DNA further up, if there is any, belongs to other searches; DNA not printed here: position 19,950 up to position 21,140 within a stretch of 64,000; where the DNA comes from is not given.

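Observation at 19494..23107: Trehalose-6-phosphate synthase fused to a membrane sensor and HAMP module, with a co-located membrane protein and otsB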

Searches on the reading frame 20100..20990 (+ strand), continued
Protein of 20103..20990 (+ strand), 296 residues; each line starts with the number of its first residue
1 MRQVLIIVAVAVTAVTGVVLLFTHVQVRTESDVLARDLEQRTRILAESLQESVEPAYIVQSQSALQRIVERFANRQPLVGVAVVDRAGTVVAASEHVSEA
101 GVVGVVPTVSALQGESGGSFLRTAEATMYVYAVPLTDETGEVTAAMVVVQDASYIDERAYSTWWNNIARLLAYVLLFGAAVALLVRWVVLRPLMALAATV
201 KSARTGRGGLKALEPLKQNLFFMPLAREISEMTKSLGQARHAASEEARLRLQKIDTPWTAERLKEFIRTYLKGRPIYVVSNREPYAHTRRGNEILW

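Call 73: list_cluster_members(proteins=[P0124, P0139, P0169, P0202, P0122, P0161, P0066, P0064, P0047, P0061])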
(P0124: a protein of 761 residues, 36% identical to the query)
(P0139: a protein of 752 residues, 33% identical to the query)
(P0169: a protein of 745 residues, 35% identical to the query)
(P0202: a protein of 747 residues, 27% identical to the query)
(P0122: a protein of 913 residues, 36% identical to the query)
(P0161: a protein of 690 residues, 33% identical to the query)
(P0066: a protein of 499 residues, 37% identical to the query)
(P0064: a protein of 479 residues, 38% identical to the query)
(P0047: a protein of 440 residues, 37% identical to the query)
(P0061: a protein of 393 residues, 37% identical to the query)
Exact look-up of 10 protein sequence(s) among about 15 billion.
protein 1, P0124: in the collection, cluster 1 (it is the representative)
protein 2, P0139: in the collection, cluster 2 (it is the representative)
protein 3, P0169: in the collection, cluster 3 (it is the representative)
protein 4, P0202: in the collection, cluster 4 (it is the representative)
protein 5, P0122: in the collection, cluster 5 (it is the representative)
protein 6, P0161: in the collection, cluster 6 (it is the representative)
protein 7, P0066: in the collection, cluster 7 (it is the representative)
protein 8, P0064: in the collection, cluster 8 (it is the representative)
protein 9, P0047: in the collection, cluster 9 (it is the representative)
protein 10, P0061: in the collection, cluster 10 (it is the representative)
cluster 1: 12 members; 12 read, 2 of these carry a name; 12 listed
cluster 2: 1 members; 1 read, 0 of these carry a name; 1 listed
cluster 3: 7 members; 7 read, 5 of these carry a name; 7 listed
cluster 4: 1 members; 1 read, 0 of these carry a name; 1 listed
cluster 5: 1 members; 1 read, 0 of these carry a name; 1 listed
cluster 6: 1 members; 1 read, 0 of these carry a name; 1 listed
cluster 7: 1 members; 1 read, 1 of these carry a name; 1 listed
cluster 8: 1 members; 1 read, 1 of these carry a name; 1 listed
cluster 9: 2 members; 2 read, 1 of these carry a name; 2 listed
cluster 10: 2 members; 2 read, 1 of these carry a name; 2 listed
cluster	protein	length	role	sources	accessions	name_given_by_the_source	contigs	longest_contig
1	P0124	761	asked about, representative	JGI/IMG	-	-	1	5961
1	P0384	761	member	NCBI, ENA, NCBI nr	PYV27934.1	MAG: trehalose-6-phosphate synthase [Acidobacteria bacterium] | MAG: trehalose-6-phosphate synthase [Acidobacteriota bacterium]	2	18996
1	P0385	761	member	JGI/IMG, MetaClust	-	\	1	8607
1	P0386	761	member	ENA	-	-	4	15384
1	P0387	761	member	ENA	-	-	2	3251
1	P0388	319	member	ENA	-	-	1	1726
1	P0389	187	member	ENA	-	-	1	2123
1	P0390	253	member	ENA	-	-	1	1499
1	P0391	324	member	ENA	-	-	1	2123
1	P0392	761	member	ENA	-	-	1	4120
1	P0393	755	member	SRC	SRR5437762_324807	-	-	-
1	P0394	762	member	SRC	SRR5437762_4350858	-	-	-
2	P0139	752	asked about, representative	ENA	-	-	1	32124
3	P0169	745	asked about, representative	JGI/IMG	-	trehalose 6-phosphate synthase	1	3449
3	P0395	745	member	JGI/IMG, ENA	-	trehalose 6-phosphate synthase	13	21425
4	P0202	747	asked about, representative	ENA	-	-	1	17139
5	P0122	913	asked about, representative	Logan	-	-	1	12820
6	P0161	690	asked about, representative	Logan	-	-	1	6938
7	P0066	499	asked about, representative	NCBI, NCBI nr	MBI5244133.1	MAG: trehalose-6-phosphate synthase [Elusimicrobia bacterium] | trehalose-6-phosphate synthase [Elusimicrobiota bacterium]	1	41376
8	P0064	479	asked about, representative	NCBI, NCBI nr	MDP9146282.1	MAG: trehalose-6-phosphate synthase, partial [Acidobacteriota bacterium] | trehalose-6-phosphate synthase [Acidobacteriota bacterium]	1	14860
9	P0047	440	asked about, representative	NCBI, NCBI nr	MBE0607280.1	MAG: trehalose-6-phosphate synthase, partial [Deltaproteobacteria bacterium] | trehalose-6-phosphate synthase [Deltaproteobacteria bacterium]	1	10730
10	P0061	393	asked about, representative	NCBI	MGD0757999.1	MAG: trehalose-6-phosphate synthase, partial [Candidatus Sulfotelmatobacter sp.]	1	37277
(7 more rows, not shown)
